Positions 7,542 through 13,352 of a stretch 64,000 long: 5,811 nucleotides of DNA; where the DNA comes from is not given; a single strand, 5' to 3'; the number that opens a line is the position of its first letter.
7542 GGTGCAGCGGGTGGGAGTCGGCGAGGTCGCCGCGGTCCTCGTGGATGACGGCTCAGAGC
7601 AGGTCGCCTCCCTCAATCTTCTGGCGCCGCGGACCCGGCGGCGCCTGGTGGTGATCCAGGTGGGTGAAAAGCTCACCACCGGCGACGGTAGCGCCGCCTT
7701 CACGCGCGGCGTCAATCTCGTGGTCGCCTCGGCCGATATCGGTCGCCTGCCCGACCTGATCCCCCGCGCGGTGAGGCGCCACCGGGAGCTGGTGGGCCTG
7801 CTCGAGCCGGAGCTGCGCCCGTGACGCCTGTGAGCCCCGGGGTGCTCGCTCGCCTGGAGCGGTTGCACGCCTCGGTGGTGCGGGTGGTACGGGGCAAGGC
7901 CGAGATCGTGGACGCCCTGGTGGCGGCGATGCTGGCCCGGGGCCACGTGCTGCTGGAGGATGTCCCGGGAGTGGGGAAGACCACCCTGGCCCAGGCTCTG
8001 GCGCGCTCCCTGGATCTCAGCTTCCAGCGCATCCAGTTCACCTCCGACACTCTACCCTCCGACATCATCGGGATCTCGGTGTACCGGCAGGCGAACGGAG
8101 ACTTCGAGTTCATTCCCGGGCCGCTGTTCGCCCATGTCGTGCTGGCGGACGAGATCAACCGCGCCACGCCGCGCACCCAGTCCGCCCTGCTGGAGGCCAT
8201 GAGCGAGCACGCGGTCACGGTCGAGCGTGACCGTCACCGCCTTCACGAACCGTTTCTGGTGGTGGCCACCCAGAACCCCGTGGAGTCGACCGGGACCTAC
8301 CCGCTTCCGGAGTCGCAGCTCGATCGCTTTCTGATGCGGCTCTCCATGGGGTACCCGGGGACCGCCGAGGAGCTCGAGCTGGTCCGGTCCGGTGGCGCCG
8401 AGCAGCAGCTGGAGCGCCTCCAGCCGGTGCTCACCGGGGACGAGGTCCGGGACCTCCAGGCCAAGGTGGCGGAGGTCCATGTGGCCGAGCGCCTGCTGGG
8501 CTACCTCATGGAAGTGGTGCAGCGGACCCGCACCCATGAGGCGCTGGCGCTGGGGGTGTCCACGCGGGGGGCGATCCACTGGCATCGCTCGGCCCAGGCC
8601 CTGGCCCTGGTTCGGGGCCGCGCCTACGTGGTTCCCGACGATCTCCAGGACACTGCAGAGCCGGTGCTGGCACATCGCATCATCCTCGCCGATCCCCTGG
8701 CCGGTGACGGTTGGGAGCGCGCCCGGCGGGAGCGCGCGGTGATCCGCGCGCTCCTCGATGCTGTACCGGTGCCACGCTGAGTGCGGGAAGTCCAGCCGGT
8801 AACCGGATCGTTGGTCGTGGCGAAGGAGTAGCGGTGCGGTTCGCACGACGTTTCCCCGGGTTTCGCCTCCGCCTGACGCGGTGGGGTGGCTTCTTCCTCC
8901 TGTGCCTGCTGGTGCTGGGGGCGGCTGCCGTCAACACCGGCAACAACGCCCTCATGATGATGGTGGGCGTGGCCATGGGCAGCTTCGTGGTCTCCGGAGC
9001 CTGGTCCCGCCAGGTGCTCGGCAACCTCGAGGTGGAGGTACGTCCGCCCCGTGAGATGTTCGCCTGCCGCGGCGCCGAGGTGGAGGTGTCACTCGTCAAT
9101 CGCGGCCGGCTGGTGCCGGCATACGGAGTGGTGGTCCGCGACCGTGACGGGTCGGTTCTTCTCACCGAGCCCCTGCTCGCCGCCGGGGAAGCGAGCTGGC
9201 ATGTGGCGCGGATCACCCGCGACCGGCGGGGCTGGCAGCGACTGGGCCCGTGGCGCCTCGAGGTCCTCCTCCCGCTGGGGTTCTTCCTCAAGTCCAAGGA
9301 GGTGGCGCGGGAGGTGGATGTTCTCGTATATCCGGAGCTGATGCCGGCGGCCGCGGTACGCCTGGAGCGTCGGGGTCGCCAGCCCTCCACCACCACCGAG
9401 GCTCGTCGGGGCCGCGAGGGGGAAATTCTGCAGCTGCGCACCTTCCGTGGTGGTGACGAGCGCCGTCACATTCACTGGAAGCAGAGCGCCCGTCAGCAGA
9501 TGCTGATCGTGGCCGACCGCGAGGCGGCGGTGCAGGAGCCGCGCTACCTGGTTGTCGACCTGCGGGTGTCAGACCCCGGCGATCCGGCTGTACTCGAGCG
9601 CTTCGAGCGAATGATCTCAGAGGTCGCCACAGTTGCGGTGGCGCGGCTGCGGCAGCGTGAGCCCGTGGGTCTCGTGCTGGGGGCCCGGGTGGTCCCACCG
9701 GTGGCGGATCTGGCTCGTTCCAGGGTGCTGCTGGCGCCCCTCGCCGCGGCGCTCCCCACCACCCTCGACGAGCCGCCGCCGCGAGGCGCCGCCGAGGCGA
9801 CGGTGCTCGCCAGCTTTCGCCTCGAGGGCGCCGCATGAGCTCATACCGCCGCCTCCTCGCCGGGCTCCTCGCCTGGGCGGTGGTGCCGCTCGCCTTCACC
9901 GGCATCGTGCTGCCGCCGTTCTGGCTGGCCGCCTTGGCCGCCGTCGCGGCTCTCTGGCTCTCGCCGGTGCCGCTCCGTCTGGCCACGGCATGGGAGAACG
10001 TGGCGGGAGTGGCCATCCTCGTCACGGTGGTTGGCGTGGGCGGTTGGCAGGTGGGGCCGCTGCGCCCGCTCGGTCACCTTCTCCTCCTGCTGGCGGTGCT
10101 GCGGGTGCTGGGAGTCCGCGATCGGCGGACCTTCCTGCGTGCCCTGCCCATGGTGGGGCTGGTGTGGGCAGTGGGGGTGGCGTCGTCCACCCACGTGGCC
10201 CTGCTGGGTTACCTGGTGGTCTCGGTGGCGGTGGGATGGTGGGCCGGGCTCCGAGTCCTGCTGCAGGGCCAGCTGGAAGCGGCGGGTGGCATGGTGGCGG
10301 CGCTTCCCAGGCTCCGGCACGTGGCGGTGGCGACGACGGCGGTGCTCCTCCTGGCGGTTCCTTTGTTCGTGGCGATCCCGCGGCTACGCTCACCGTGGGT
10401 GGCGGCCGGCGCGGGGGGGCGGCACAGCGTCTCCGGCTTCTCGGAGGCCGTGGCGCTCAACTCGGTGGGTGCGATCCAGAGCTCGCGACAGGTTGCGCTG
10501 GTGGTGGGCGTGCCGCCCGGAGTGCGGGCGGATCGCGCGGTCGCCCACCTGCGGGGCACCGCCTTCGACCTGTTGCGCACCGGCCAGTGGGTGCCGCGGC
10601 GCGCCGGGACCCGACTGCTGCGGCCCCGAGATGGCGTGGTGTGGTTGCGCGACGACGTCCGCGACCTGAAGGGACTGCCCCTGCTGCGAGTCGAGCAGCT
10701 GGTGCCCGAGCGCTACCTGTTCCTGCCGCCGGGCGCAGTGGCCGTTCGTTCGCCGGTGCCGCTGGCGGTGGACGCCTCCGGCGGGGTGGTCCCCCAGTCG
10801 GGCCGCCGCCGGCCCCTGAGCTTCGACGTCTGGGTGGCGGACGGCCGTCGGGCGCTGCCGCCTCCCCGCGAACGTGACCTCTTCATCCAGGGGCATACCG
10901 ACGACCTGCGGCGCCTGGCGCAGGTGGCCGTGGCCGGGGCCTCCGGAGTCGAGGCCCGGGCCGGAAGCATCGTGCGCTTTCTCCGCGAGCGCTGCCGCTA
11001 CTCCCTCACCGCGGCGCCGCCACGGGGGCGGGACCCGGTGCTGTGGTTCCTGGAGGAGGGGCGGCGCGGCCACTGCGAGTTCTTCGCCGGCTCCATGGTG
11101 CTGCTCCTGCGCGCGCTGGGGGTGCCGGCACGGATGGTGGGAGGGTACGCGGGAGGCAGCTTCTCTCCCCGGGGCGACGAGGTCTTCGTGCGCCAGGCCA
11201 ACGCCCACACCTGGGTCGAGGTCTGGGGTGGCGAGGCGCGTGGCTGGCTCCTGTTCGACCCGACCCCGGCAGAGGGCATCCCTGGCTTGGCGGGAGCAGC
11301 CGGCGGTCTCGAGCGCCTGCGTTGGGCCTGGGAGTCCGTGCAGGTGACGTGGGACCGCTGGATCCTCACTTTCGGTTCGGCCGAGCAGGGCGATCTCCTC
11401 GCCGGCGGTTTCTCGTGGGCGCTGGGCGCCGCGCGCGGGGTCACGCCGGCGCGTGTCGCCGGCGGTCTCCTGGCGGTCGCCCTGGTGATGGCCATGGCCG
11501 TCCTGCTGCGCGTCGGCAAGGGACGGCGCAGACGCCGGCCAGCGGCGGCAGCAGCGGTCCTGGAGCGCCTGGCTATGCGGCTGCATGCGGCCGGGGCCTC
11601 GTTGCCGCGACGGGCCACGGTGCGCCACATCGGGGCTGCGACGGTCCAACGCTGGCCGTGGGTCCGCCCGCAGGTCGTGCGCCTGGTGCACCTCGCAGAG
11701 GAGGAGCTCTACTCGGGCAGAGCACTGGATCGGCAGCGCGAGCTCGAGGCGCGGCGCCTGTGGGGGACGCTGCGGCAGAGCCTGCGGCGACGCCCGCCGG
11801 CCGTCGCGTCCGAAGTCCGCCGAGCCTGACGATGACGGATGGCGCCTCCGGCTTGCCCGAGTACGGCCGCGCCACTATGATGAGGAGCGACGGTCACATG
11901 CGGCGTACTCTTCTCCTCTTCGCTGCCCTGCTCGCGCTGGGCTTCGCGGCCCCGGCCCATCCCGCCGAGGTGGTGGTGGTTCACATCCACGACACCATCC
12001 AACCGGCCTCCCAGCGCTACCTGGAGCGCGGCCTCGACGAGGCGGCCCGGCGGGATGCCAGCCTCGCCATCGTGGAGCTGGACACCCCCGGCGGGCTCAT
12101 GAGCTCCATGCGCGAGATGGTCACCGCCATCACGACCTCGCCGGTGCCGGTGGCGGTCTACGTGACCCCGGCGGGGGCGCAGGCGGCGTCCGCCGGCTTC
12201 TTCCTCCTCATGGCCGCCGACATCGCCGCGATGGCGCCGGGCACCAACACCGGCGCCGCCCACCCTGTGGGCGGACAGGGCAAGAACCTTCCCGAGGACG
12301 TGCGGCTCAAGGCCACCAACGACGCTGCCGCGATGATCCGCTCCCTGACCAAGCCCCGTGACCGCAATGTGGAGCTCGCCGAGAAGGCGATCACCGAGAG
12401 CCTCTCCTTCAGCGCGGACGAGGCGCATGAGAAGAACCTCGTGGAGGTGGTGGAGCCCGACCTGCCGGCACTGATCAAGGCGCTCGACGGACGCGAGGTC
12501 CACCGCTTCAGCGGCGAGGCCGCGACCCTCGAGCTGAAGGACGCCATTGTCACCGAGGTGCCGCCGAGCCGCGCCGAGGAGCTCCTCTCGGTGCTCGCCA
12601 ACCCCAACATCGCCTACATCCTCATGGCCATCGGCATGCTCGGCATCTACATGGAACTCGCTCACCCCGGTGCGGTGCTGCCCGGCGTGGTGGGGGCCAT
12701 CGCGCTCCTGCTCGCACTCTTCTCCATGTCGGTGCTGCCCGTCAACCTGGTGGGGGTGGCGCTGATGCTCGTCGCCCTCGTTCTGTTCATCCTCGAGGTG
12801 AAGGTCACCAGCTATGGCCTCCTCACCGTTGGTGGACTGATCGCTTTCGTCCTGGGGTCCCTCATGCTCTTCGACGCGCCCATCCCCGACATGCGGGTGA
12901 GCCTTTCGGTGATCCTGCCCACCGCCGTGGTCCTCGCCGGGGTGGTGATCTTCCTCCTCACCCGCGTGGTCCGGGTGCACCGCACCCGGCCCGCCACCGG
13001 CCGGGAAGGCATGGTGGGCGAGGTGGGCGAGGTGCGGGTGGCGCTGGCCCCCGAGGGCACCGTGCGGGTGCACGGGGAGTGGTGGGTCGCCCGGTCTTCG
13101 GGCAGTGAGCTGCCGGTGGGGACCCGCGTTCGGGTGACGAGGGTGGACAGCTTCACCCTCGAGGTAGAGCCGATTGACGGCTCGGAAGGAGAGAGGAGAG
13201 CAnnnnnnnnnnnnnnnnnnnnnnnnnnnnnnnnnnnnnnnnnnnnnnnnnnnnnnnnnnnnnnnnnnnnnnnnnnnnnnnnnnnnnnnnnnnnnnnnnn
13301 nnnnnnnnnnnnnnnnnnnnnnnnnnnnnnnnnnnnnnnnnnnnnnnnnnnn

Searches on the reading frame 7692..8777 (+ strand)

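Call 78: search_protein_families(library=pfam, proteins=[window:7692-8777:+], max_evalue=0.0001)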
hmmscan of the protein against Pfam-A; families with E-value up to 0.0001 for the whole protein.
window:7692-8777:+ (362 aa): 7 families
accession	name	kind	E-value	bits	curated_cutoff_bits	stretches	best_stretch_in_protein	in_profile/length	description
PF07726.17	AAA_3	-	3.5e-62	208.5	27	1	85-215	1-131/131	ATPase family associated with various cellular activities (AAA)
PF17863.7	AAA_lid_2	-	3.5e-21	75.1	22.7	1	278-335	2-59/74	AAA lid domain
PF07728.20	AAA_5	-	1.8e-16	60.8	22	1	85-213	1-139/139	AAA domain (dynein-related subfamily)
PF20030.5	bpMoxR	-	2.8e-10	40.1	27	1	55-256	3-204/205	MoxR domain in the MoxR-vWA-beta-propeller ternary systems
PF00004.35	AAA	-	4.3e-07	30.9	21.2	1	88-197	3-111/131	ATPase family associated with various cellular activities (AAA)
PF05496.18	RuvB_N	-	1.4e-05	25.4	27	1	82-175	32-113/159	Holliday junction DNA helicase RuvB P-loop domain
PF01078.27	Mg_chelatase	-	4.6e-05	23.4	20.3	0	65-105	4-44/207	Magnesium chelatase, subunit ChlI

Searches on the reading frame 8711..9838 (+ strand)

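Call 74: search_protein_families(library=pfam, proteins=[window:8711-9838:+], max_evalue=0.00001)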
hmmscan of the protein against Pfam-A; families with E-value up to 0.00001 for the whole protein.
window:8711-9838:+ (375 aa): 1 family
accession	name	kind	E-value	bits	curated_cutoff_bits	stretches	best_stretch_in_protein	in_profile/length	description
PF01882.25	DUF58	-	7.5e-08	32.3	23.4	1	242-350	2-114/216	Protein of unknown function DUF58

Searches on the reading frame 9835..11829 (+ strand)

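Call 74: search_protein_families(library=pfam, proteins=[window:9835-11829:+], max_evalue=0.00001)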
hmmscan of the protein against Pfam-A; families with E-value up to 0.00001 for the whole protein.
window:9835-11829:+ (664 aa): 2 families
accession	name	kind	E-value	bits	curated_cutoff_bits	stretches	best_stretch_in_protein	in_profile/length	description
PF01841.26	Transglut_core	-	4.7e-22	78.7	23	1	360-476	2-108/108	Transglutaminase-like superfamily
PF11992.13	TgpA_N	-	9.3e-17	61.5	30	1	11-337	5-329/333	TgpA N-terminal domain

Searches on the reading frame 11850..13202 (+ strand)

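Call 78: search_protein_families(library=pfam, proteins=[window:11850-13202:+], max_evalue=0.0001)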
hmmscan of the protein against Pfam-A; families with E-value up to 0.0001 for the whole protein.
window:11850-13202:+ (451 aa): 3 families
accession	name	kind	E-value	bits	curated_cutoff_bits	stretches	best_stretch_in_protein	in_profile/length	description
PF24961.1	NfeD_membrane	-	9.1e-29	100.4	26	1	253-372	1-119/119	NfeD integral membrane domain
PF25145.1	NfeD1b_N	-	2.3e-19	70.2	40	1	41-198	2-152/189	NfeD1b, N-terminal domain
PF01957.25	NfeD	-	3.5e-17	62.8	29.1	1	386-441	2-57/57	NfeD-like C-terminal, partner-binding domain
